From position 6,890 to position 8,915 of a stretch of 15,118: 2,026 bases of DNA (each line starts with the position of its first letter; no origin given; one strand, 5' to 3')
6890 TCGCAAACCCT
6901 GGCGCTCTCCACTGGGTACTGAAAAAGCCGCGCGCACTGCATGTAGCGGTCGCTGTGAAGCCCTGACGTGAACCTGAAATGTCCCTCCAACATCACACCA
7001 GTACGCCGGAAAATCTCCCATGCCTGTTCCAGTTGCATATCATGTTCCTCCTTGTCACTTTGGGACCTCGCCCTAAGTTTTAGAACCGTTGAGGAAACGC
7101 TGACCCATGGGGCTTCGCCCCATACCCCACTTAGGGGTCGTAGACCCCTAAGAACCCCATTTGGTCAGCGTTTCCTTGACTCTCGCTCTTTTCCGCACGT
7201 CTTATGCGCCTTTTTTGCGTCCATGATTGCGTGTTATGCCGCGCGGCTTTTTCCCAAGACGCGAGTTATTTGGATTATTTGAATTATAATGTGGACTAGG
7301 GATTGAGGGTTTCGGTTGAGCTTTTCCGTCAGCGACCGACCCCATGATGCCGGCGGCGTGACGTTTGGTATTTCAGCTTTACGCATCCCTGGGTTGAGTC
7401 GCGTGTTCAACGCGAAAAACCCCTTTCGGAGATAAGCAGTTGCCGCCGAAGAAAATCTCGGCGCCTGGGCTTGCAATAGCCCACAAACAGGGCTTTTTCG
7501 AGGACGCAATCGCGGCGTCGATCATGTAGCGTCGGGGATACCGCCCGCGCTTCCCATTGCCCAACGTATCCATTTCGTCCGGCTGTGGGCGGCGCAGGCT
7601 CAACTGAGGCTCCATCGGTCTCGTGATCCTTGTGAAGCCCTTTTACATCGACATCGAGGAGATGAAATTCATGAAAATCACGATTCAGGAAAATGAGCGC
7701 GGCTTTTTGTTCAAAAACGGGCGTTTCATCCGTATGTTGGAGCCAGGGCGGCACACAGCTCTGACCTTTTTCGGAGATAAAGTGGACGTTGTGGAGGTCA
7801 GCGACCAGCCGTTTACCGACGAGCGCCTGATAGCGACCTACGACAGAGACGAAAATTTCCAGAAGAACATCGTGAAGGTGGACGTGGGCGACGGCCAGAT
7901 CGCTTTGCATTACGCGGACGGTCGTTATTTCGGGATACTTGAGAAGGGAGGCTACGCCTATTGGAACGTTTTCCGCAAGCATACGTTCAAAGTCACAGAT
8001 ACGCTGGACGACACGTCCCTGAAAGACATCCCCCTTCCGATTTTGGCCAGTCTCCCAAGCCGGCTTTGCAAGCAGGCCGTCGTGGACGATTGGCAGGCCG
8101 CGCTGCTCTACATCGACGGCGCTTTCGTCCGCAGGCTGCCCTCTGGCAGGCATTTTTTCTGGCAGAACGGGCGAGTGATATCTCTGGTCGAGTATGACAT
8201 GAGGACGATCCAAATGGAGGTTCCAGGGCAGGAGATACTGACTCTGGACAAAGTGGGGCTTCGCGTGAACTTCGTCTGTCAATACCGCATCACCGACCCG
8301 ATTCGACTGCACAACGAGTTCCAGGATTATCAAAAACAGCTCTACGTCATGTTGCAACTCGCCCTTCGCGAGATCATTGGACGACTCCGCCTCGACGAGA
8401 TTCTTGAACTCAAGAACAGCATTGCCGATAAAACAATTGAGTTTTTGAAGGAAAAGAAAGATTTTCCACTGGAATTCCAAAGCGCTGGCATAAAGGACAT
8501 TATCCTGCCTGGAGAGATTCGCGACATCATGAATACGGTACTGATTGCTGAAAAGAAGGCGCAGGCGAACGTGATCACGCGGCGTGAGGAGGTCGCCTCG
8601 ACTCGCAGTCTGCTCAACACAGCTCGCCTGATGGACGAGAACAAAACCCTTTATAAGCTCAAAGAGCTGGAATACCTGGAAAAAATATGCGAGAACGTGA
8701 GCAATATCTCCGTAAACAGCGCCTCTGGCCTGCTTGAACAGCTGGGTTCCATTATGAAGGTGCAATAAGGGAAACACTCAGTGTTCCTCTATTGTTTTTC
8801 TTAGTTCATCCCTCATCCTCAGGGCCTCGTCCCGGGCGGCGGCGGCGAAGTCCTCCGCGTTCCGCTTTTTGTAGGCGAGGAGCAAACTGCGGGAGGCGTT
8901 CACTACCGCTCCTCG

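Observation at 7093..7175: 83-nt three-way-junction RNA-like element upstream of pyrE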

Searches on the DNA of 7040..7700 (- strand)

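Call 35: build_rna_model(alignment_id=A2, structure=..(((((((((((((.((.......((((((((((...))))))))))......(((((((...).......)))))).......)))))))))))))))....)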
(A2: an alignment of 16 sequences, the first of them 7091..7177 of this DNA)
Model R1 built from alignment A2 (16 sequences, 104 columns); structure: as given.
model positions 93; base pairs 32; branch points 1; effective number of sequences 0.89; information 0.614 bits per position. Calibrated on 0.2 Mb of random sequence (short: E-values are rough).
structure used (alignment columns):
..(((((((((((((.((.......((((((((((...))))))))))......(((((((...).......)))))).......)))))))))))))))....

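Call 36: search_with_rna_model(model_id=R1, sources=[window, L001, L002, L003, L004, L005, L007, L008, L009, L010, L011, L012, L013, L014, L015, L016, L017, L018, L019, L023, L024, L026, L027, L028, L021, L006, L020], max_evalue=1)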
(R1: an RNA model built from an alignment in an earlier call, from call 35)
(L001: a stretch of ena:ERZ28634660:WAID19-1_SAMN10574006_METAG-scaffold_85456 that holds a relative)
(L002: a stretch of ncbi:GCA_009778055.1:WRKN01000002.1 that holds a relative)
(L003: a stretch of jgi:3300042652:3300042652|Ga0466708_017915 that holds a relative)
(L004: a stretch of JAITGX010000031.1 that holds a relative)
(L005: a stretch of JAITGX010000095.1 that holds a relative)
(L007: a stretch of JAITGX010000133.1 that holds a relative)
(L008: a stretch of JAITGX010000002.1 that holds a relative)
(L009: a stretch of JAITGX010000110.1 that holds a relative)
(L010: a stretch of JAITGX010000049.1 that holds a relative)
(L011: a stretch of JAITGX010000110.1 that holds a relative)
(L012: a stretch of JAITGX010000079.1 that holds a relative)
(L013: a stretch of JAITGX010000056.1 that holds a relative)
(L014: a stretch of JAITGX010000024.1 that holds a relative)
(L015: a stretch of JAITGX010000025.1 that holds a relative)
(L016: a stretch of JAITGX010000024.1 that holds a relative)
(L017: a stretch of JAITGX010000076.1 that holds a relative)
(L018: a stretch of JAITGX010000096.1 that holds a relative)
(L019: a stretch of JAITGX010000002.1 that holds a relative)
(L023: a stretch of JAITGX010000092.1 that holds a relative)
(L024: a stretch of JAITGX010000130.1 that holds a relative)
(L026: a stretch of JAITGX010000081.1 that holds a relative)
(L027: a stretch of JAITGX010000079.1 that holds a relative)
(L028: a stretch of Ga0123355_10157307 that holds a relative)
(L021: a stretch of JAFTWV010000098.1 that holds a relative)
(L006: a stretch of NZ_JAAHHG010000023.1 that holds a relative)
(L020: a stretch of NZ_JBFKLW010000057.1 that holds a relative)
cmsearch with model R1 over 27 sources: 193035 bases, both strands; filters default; matches with E-value up to 1: 69.
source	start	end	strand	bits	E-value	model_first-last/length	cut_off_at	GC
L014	7485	7577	+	112.5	3.9e-23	1-93/93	no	0.59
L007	3785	3877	-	111.2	7.9e-23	1-93/93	no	0.57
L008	362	455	+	109.4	2.1e-22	1-93/93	no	0.59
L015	1829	1922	+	107.2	6.6e-22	1-93/93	no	0.56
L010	5782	5874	-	106.3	1e-21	1-93/93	no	0.54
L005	2666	2759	+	106.1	1.2e-21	1-93/93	no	0.52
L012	769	861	-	105.6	1.5e-21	1-93/93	no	0.53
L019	455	547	-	100.4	2.4e-20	1-93/93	no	0.61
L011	5990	6081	-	99.1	4.8e-20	1-93/93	no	0.55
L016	2696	2788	-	98.9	5.5e-20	1-93/93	no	0.58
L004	3552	3645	+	96.5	1.9e-19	1-93/93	no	0.61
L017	6293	6380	-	95.9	2.7e-19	1-93/93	no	0.57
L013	5225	5318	+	95.1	4.1e-19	1-93/93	no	0.53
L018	4477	4585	-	89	1e-17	1-93/93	no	0.57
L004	401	493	-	88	1.7e-17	1-93/93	no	0.58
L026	1776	1863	-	86.2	4.6e-17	1-93/93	no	0.58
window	7091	7177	-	82.9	2.6e-16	1-93/93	no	0.57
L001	36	136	+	81.7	4.9e-16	1-93/93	no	0.55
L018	2466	2556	-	80.1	1.2e-15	1-93/93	no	0.57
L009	3732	3820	+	73.9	3.2e-14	1-93/93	no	0.58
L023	2737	2803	-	68.8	4.7e-13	14-80/93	no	0.63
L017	7738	7848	+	64.4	5e-12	1-93/93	no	0.56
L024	1608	1674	+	62.6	1.3e-11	14-80/93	no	0.61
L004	7445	7533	-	62.4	1.4e-11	1-93/93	no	0.6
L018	1925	2001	+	61.4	2.4e-11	1-93/93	no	0.58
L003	1262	1354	+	60.2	4.6e-11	1-93/93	no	0.46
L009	2065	2180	-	58.2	1.3e-10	1-93/93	no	0.59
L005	2666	2759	-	45.7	1e-07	1-93/93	no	0.52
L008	362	455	-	44.9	1.5e-07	1-93/93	no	0.59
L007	3785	3877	+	43.8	2.8e-07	1-93/93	no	0.57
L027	7808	7888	+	43.4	3.4e-07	1-93/93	no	0.56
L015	1829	1922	-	41.7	8.4e-07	1-93/93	no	0.56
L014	7485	7577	-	41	1.2e-06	1-93/93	no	0.59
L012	769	861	+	40.9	1.3e-06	1-93/93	no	0.53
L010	5782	5874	+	40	2e-06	1-93/93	no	0.54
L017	6293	6380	+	40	2.1e-06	1-93/93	no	0.57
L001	36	136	-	36.8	1.1e-05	1-93/93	no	0.55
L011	5990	6081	+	36.6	1.3e-05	1-93/93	no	0.55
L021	5921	5979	+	36.1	1.7e-05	19-76/93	no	0.64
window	7091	7177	+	35.9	1.8e-05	1-93/93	no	0.57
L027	5016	5123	-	35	2.9e-05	1-93/93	no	0.46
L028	2766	2826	+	33.9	5.3e-05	20-76/93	no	0.7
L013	5225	5318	-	32.8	9.3e-05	1-93/93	no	0.53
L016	2696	2788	+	31.7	0.00017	1-93/93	no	0.58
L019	455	547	+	31.7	0.00017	1-93/93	no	0.61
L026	1776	1863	+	30.7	0.00029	1-93/93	no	0.58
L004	3552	3645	-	29.9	0.00045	1-93/93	no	0.61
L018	4477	4585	+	27.8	0.0013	1-93/93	no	0.57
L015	1359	1428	+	27.2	0.0018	1-93/93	no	0.47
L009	2065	2180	+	27.1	0.002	1-93/93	no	0.59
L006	5470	5558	+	26.3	0.003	1-93/93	no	0.47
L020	6333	6395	-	22.4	0.023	13-81/93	no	0.46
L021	5927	5949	-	21.6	0.037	25-47/93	no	0.52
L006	5460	5542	-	21.4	0.041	1-93/93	no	0.54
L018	1938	1960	-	21.3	0.043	25-47/93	no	0.57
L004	7491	7513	+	20.4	0.069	25-47/93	no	0.65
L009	3756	3778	-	19.8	0.096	25-47/93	no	0.61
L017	7762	7784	-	19.8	0.096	25-47/93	no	0.61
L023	2770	2792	+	19.8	0.096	25-47/93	no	0.61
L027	5077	5099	+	19.3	0.12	25-47/93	no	0.61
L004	401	493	+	19.1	0.13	1-93/93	no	0.58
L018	2510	2532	+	18.3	0.21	25-47/93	no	0.61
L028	2771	2793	-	18.1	0.23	25-47/93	no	0.61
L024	1619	1641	-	18.1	0.23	25-47/93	no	0.61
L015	1384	1404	-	17.6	0.3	26-46/93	no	0.62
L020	6361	6383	+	17.1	0.4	25-47/93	no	0.48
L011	2262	2333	+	16.3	0.6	1-93/93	no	0.62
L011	6088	6167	-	15.7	0.83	1-93/93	no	0.45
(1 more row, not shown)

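Call 40: search_rna_families(source=window, start=7040, end=7420, threshold=evalue, max_evalue=10)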
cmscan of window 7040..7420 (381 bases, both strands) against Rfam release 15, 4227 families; matches with E-value up to 10: 2.
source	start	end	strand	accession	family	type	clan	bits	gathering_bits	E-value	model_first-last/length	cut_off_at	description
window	7137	7221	+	RF00306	snoZ178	Gene; snRNA; snoRNA; CD-box;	-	14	100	3.1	1-152/152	no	Small nucleolar RNA Z178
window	7088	7180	-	RF01936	mir-63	Gene; miRNA;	-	14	55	9.1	1-116/116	no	mir-63 microRNA precursor family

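Call 49: search_with_rna_model(model_id=R1, sources=[L029, L030, L031, L032, L033], max_evalue=1, filters=off)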
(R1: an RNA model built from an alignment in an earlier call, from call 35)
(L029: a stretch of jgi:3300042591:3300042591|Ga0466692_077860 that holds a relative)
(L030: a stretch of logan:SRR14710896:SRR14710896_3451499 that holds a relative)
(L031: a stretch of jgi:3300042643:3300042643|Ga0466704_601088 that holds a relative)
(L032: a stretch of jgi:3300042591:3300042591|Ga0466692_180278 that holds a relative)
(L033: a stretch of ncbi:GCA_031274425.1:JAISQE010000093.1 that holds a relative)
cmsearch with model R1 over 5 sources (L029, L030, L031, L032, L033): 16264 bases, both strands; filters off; matches with E-value up to 1: 3.
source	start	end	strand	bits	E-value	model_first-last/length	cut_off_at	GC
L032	93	164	+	12.3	0.43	1-93/93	no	0.74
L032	1949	2042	-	11.3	0.72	1-93/93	no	0.61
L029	3194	3245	+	10.7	0.98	1-93/93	no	0.33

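Call 77: search_with_rna_model(model_id=R1, sources=[L034], max_evalue=1, filters=off)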
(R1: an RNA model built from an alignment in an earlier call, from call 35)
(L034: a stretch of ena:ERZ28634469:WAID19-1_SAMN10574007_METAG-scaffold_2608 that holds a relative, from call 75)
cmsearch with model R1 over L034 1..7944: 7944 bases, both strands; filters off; matches with E-value up to 1: 4.
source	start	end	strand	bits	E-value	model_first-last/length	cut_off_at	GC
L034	753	853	-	81.7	2e-17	1-93/93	no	0.55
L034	3584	3644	+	47.6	1.5e-09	17-77/93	no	0.59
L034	753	853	+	36.8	4.8e-07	1-93/93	no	0.55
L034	3580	3655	-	14.2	0.076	1-93/93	no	0.54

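Call 81: search_rna_families(source=window, start=7380, end=7700, threshold=evalue, max_evalue=10)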
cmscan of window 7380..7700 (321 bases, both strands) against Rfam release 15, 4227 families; matches with E-value up to 10: 0.
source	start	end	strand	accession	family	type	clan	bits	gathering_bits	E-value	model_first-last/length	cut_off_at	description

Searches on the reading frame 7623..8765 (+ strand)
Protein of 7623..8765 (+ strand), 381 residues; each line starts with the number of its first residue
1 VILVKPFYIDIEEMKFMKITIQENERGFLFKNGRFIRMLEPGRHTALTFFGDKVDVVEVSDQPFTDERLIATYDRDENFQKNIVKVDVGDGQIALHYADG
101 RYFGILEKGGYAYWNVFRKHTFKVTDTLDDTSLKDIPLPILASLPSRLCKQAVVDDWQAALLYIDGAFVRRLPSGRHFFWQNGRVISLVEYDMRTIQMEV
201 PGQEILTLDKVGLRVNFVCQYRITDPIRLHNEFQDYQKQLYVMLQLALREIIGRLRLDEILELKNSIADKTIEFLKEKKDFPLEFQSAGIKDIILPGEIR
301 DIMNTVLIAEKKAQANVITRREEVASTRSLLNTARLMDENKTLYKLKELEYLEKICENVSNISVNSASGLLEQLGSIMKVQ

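Call 64: search_protein_families(library=pfam, proteins=[window:7623-8765:+], max_evalue=0.001)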
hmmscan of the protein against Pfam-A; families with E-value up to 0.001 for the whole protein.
window:7623-8765:+ (381 aa): 1 family
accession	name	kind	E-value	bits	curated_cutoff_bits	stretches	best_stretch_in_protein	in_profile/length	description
PF01145.31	Band_7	-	1.4e-29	103.9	23.6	1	153-323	2-175/176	SPFH domain / Band 7 family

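Call 73: find_homologous_proteins(query=window:7674-8765:+, max_evalue=1e-30)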
Query window:7674-8765:+ (364 aa): 7737 proteins with E <= 1e-30 among 8000 candidates; the best 120 are listed.
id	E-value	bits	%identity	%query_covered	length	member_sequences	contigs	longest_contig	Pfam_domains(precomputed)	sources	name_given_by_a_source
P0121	4.8e-275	929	77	100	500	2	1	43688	PF28464.1,PF01145.32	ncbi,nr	ncbi:MAG: hypothetical protein LBD04_06620 [Synergistaceae bacterium]|nr:hypothetical protein [Syner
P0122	8.2e-239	809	100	100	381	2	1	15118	PF01145.32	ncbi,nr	ncbi:MAG: slipin family protein [Synergistaceae bacterium]|nr:slipin family protein [Synergistaceae 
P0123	2.2e-190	650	64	99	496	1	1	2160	PF01145.32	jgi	jgi:regulator of protease activity HflC (stomatin/prohibitin superfamily)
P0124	1.1e-181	622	60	100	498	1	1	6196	PF01145.32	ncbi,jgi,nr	ncbi:MAG: hypothetical protein LBQ36_01370 [Synergistaceae bacterium]|jgi:regulator of protease acti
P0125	6.3e-181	619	77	100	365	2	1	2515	PF01145.32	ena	-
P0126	1.0e-180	618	85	88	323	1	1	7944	PF01145.32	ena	-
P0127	1.5e-180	618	61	99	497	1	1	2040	PF01145.32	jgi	jgi:regulator of protease activity HflC (stomatin/prohibitin superfamily)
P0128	1.1e-178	612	75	100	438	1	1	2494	PF01145.32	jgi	jgi:regulator of protease activity HflC (stomatin/prohibitin superfamily)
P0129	3.5e-177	607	75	99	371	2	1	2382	PF01145.32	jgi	-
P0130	4.9e-175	600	58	100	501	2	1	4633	PF01145.32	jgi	jgi:regulator of protease activity HflC (stomatin/prohibitin superfamily)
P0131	5.3e-174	596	58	100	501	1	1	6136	PF01145.32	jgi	jgi:regulator of protease activity HflC (stomatin/prohibitin superfamily)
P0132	9.2e-165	566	54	100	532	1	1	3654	PF01145.32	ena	-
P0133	6.1e-164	563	59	99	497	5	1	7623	PF01145.32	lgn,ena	-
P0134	8.5e-164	563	59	99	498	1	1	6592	PF01145.32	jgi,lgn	jgi:regulator of protease activity HflC (stomatin/prohibitin superfamily)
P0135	4.2e-160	551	56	99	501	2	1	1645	PF01145.32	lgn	-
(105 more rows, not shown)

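Call 75: find_encoding_contigs(protein=P0126, flank=8000, max_places=3)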
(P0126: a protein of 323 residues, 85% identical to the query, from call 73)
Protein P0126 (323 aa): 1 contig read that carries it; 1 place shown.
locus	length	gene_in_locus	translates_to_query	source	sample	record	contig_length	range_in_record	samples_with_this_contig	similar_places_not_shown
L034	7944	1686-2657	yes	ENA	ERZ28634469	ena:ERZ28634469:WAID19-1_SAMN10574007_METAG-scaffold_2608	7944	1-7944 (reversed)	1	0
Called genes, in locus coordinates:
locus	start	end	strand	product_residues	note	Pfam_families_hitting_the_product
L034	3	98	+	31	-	?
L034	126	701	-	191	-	PF00156:Pribosyltran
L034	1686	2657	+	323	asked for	PF01145:Band_7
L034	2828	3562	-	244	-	-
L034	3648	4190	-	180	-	PF00156:Pribosyltran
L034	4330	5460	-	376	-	PF00730:HhH-GPD, PF14815:NUDIX_4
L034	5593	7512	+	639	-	-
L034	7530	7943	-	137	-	?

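Call 76: find_encoding_contigs(protein=P0121, flank=6000, max_places=3)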
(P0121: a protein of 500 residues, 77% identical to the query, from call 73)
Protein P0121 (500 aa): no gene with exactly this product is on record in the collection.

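Call 88: find_encoding_contigs(protein=P0122, flank=1000, max_places=3)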
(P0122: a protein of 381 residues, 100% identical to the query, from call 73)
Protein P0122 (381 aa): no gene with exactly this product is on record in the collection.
